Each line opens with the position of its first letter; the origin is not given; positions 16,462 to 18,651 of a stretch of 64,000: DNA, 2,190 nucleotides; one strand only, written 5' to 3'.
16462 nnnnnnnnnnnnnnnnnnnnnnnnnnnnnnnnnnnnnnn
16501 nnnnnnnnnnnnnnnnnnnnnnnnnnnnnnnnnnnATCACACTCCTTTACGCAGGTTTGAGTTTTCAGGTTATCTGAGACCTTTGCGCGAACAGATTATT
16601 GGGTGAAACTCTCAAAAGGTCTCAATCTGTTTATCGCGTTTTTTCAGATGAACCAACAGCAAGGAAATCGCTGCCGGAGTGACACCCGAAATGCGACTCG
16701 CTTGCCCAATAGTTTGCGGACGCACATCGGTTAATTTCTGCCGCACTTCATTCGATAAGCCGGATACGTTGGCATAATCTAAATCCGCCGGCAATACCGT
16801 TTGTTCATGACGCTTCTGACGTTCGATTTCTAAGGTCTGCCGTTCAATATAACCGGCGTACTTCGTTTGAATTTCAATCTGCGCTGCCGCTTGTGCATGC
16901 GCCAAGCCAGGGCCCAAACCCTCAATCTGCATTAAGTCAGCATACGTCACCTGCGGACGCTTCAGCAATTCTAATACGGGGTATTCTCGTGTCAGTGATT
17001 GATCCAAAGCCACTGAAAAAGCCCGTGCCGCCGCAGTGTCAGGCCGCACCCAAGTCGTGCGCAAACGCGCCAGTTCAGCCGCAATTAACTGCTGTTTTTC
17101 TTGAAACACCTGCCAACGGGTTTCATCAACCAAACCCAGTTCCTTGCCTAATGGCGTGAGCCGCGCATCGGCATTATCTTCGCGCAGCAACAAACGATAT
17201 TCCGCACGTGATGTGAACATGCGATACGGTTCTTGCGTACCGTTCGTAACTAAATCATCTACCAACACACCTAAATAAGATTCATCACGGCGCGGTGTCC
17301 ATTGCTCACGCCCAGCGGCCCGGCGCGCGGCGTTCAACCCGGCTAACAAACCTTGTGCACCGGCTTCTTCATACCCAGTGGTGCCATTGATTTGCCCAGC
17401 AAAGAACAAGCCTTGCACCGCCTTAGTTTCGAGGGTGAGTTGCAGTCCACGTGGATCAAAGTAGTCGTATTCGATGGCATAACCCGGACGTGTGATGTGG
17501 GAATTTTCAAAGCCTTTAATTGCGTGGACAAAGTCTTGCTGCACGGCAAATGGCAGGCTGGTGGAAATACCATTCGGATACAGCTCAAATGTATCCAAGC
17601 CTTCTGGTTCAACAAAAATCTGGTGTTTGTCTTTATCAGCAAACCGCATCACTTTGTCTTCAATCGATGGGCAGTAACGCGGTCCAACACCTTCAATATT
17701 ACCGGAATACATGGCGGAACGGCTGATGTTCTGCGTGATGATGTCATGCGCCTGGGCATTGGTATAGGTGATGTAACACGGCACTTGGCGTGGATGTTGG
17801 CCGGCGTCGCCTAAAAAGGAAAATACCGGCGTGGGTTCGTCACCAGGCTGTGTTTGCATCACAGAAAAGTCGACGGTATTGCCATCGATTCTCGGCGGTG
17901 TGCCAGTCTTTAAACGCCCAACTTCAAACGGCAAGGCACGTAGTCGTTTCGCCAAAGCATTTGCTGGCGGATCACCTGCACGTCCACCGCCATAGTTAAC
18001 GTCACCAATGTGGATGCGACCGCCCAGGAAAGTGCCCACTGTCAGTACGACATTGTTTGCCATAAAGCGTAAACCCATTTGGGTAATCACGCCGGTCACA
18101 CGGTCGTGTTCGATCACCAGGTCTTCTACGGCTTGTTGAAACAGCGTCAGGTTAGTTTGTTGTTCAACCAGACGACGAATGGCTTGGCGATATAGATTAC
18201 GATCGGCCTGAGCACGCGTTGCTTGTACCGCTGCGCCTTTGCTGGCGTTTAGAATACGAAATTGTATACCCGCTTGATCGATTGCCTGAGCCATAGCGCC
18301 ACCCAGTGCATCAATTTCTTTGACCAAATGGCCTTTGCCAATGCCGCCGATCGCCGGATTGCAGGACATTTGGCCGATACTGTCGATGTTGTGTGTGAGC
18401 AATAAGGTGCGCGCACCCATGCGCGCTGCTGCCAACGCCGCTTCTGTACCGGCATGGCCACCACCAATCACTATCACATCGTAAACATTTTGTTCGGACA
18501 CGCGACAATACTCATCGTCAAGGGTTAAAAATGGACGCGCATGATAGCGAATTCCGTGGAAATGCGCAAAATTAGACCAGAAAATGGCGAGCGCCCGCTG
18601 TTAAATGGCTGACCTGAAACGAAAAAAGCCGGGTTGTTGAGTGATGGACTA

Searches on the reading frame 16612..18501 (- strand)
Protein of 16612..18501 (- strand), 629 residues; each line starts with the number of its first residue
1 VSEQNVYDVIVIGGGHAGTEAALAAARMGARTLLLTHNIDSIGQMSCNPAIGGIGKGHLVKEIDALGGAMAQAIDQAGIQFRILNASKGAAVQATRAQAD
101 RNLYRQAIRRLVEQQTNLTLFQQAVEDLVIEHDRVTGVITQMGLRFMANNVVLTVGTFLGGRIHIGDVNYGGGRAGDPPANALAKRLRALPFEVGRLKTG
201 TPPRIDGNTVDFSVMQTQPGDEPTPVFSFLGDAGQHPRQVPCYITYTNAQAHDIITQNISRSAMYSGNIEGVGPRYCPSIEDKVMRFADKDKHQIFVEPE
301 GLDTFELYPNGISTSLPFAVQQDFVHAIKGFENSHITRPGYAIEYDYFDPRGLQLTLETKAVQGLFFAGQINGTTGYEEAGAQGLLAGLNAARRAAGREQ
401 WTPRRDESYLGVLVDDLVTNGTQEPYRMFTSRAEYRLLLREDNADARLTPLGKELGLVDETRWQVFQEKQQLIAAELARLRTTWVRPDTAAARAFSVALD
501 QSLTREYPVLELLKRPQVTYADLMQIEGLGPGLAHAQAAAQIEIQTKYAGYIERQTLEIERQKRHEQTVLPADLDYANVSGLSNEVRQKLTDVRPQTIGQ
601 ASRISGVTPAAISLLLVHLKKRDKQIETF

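Call 84: find_related_loci(query=window:16612-18501:-, collection=genome_contigs, flank=3000)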
Query window:16612-18501:- (629 aa) in genome_contigs; peptide patterns used: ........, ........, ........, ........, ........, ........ (x = any residue, [..] = any of these).
600 stretches matched a pattern (row limit reached: there are more); 597 encode a relative of the query (tblastn E <= 1e-3); the best 80 are kept; 80 distinct loci.
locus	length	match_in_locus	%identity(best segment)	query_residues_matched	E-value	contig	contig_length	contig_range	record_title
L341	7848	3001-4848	71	7-622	0e+0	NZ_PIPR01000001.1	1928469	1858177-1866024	Pseudidiomarina aestuarii strain KYW314 contig1, whole genome shotgun sequence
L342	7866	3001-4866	69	1-621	0e+0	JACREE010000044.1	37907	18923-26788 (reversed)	MAG: Gammaproteobacteria bacterium isolate NC_groundwater_1691_Pr3_B-0.1um_42_13 SR-2_scaffold_141_1982703, whole genome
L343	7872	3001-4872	69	1-622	0e+0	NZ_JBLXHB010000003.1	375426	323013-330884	MAG: Idiomarina sp. isolate ET05-11 T05maxbin_out.042RE.5K@3, whole genome shotgun sequence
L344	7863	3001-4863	70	1-621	0e+0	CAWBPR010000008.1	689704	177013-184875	MAG: uncultured Gammaproteobacteria bacterium isolate MFD03804.bin.2.3 genome assembly, contig: contig_15585, whole geno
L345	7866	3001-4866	69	1-622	0e+0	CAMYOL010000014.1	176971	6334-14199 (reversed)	MAG: uncultured Ectothiorhodospiraceae bacterium isolate ES_Gamma_064 genome assembly, contig: scaffold_137, whole genom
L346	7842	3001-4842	69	7-622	0e+0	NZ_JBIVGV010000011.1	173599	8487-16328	Pseudomonas sp. NPDC089734 NPDC089734_195_G5.ctg-0011, whole genome shotgun sequence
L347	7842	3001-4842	68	7-622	0e+0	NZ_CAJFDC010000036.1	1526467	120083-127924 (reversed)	Pseudomonas sp. FEN isolate Pseudomonas sp. FEN, whole genome shotgun sequence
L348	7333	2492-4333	69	7-622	0e+0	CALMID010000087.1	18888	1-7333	MAG TPA_asm: uncultured Pseudomonas sp. isolate SRR8859111_bin.20_CONCOCT_v1.1_MAG genome assembly, contig: ERZ1645187.1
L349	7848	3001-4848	68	7-622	0e+0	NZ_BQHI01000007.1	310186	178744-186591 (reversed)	Pseudomonas sputi strain BML-PP014 sequence007, whole genome shotgun sequence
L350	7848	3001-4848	68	7-622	0e+0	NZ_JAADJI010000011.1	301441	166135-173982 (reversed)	Pseudomonas moraviensis subsp. stanleyae strain #71 11, whole genome shotgun sequence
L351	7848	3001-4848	68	7-622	0e+0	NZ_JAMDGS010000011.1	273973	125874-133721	Pseudomonas aphyarum strain ID386 i386_S44_L001_R1_001_contig_11, whole genome shotgun sequence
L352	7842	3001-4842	68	7-622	0e+0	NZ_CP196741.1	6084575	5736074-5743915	Pseudomonas antarctica strain CAM17-5 chromosome, complete genome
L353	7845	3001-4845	68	7-623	0e+0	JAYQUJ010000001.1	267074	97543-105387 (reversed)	MAG: Pseudomonas sp. isolate SD9012_S6_concoct_bins.tsv.146 NODE_3_length_267074_cov_10.690037, whole genome shotgun seq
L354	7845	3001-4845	68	7-621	0e+0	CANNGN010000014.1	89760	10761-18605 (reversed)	uncultured Vibrio sp. isolate 4-972.fasta genome assembly, contig: NODE_14, whole genome shotgun sequence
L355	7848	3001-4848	68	7-622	0e+0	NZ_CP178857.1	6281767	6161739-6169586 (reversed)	Pseudomonas monachiensis strain PLb12A chromosome, complete genome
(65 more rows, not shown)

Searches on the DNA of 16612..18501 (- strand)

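Call 85: search_with_rna_model(model_id=R1, sources=[L341, L342, L343, L344, L345, L346, L347, L348, L349, L350, L351, L352, L353, L354, L355, L356, L357, L358, L359, L360, L361, L362, L363, L364, L365, L366, L367, L368, L369, L370, L371, L372, L373, L374, L375, L376, L377, L378, L379, L380, L381, L382, L383, L384, L385, L386, L387, L388, L389, L390, L391, L392, L393, L394, L395, L396, L397, L398, L399, L400, L401, L402, L403, L404, L405, L406, L407, L408, L409, L410, L411, L412, L413, L414, L415, L416, L417, L418, L419, L420], max_evalue=0.1)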
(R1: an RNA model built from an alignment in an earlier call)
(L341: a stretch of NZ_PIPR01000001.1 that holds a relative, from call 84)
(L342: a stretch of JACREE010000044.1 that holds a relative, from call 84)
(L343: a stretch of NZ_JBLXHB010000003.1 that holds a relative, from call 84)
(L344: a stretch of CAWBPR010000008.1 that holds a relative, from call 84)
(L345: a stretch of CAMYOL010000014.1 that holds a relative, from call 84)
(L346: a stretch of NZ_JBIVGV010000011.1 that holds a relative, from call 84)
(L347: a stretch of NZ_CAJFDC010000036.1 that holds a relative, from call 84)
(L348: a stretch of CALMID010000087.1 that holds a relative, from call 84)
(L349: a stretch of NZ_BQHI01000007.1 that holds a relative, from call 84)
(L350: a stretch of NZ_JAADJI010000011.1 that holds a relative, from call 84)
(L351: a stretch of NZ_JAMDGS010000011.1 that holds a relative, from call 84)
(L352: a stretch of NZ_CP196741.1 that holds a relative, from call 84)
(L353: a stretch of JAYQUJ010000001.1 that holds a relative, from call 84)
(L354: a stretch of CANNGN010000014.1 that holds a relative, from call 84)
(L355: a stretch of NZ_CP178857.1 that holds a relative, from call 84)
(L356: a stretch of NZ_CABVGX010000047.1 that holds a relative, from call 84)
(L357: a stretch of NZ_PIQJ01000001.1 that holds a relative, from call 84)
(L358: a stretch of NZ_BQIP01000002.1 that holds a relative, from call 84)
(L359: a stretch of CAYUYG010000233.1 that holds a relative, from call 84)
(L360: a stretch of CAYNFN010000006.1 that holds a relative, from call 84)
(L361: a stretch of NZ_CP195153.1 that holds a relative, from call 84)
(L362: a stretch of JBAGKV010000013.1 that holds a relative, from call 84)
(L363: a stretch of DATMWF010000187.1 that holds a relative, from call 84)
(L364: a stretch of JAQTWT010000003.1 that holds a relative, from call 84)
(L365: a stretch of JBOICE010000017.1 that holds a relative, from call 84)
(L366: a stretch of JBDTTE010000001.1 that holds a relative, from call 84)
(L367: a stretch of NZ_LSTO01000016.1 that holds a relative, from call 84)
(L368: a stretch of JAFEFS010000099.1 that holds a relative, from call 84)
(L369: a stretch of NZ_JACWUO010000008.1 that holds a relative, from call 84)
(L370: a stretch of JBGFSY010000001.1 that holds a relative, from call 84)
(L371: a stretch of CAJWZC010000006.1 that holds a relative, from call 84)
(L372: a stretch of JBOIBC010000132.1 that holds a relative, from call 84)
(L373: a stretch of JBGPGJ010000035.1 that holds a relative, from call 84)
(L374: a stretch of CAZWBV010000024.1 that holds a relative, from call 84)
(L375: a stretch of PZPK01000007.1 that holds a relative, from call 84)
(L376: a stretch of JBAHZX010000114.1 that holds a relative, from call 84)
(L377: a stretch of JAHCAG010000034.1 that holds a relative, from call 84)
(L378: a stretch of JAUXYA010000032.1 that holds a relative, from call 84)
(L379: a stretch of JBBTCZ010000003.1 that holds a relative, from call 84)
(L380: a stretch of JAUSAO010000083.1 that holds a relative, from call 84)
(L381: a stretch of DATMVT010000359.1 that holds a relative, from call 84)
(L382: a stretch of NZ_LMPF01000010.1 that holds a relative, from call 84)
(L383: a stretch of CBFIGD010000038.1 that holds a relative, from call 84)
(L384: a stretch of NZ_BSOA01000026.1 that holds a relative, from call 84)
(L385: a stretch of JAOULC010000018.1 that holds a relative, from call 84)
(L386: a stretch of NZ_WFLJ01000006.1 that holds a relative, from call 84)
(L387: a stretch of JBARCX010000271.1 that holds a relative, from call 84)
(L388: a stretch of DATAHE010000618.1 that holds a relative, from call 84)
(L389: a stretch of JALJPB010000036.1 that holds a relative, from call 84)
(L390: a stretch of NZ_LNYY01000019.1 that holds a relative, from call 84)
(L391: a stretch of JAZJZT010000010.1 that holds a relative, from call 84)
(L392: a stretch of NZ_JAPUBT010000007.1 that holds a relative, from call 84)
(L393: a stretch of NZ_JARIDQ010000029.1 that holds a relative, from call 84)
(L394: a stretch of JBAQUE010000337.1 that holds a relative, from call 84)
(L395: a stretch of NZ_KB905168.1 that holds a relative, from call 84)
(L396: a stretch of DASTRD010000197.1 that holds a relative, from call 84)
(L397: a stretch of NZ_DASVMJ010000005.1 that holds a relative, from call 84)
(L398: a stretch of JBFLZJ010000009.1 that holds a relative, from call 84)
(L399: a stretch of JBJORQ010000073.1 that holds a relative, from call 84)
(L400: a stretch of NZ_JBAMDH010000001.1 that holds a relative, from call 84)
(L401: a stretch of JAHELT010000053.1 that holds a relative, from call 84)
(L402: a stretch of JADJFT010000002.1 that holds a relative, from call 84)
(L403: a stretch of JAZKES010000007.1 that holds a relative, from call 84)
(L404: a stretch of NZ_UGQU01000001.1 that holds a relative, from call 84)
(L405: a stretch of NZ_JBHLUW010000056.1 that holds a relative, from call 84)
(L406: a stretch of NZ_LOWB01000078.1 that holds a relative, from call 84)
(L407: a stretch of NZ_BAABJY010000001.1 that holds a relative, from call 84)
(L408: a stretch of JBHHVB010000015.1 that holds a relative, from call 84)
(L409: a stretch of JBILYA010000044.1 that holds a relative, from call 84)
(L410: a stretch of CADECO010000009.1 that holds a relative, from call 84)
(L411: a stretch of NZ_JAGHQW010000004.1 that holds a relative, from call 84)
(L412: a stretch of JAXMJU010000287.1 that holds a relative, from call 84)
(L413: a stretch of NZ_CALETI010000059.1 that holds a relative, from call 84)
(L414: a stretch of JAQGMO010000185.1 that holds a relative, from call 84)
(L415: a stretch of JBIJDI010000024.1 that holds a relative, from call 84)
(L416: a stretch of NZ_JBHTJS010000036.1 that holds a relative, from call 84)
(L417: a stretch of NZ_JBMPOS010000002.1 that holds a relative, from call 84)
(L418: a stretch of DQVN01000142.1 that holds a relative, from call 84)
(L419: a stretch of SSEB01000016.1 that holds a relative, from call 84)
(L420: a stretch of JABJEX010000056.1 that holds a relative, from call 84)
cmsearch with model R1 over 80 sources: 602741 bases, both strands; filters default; matches with E-value up to 0.1: 6.
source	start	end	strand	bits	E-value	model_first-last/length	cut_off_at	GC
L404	2317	2345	-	34.8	1.4e-07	1-29/29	no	0.52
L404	2757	2785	+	34.8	1.4e-07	1-29/29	no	0.52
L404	6232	6260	-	34.8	1.4e-07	1-29/29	no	0.52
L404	2284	2312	+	34.1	2.4e-07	1-29/29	no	0.52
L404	2790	2818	-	34.1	2.4e-07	1-29/29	no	0.52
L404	6199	6227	+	34.1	2.4e-07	1-29/29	no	0.52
